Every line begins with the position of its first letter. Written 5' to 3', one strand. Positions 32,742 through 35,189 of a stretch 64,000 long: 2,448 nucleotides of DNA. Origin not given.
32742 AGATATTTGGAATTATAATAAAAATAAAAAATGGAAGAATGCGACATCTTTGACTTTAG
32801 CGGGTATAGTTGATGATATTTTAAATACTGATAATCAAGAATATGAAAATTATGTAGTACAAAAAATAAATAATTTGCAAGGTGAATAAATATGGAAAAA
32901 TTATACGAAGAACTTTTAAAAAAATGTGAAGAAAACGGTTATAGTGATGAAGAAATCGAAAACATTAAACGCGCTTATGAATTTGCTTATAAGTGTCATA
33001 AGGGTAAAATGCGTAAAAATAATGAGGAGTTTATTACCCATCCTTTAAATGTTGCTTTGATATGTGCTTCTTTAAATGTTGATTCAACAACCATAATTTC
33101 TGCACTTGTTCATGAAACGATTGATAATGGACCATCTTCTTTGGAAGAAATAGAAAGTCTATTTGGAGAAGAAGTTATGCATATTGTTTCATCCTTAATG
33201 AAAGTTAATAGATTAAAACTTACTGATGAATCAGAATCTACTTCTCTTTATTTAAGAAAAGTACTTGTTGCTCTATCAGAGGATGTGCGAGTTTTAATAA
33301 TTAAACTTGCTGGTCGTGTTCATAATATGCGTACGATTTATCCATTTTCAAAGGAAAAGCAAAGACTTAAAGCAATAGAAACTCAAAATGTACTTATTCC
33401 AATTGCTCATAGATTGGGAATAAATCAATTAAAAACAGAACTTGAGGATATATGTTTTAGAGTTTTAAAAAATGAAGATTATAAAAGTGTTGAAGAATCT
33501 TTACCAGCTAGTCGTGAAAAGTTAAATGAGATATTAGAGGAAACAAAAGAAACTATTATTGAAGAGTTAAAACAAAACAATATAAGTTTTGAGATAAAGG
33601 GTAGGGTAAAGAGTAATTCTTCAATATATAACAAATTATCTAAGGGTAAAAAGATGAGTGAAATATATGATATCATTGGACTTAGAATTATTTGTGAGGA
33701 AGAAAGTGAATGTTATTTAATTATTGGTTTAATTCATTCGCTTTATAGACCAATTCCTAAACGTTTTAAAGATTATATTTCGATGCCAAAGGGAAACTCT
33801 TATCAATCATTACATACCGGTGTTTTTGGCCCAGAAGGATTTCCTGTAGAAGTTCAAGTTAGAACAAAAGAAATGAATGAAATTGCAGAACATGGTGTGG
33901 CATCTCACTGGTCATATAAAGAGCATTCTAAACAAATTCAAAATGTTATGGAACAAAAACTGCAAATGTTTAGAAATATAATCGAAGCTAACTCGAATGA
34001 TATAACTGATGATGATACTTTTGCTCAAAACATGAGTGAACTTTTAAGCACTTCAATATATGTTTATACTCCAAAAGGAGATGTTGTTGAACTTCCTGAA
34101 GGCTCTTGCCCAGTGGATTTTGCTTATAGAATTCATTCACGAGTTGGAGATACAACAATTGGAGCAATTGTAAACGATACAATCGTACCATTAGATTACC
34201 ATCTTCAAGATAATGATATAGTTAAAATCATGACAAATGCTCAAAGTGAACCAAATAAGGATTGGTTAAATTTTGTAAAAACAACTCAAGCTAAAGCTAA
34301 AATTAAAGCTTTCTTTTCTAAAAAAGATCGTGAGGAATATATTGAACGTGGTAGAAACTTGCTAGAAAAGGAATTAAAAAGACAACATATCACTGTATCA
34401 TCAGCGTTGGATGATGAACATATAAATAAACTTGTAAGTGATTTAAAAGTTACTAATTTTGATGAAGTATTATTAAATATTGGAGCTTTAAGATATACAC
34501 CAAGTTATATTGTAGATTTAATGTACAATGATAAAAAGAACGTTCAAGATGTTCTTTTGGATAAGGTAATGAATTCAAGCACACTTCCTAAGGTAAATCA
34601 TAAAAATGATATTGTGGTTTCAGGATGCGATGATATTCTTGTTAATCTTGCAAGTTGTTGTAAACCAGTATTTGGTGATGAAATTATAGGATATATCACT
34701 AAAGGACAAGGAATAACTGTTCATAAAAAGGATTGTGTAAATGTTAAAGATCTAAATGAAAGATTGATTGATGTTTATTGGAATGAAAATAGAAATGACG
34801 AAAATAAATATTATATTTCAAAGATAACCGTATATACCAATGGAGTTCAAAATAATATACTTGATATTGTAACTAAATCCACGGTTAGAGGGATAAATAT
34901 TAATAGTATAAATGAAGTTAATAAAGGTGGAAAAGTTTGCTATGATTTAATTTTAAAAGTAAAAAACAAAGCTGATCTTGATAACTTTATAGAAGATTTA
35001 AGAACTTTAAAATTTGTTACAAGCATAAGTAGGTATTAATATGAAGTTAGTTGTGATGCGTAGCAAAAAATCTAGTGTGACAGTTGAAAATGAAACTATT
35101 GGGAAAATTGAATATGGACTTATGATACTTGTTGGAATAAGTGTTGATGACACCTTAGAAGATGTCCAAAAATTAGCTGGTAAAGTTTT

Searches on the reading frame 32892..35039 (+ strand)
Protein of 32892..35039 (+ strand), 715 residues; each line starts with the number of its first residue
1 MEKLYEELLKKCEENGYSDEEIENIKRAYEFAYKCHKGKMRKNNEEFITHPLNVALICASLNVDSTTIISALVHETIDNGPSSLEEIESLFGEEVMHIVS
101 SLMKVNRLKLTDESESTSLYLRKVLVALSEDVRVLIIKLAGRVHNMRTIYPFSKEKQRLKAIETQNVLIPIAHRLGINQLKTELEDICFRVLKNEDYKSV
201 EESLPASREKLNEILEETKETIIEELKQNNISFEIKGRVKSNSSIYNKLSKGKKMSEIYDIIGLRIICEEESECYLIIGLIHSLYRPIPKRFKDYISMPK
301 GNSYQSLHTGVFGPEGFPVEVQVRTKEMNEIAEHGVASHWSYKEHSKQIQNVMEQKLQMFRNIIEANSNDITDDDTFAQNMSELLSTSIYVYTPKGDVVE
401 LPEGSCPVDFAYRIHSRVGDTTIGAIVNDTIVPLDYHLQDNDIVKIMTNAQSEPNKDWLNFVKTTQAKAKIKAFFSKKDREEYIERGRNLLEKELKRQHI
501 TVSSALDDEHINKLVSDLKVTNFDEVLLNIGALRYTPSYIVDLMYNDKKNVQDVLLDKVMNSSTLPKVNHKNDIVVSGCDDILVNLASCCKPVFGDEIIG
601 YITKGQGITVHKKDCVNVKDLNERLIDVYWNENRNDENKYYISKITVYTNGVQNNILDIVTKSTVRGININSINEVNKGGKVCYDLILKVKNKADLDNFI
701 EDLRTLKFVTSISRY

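Call 38: search_protein_families(library=pfam, proteins=[window:32892-35039:+], max_evalue=0.00001)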
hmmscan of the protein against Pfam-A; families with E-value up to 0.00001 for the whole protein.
window:32892-35039:+ (715 aa): 5 families
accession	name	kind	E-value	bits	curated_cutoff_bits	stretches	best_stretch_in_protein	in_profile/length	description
PF04607.23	RelA_SpoT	-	2.3e-39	134.6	27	1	237-346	1-112/113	Region found in RelA / SpoT proteins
PF13328.12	HD_4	-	6.6e-36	123.8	27.2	1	28-177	1-155/156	HD domain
PF02824.27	TGS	-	2.1e-24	85.7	22.2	1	389-448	1-60/60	TGS domain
PF19296.4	RelA_AH_RIS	-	6.4e-09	36.6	23.8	1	461-613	3-170/185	RelA/SpoT, AH and RIS domains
PF13291.12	ACT_4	-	5e-06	27.5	27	0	638-714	2-80/80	ACT domain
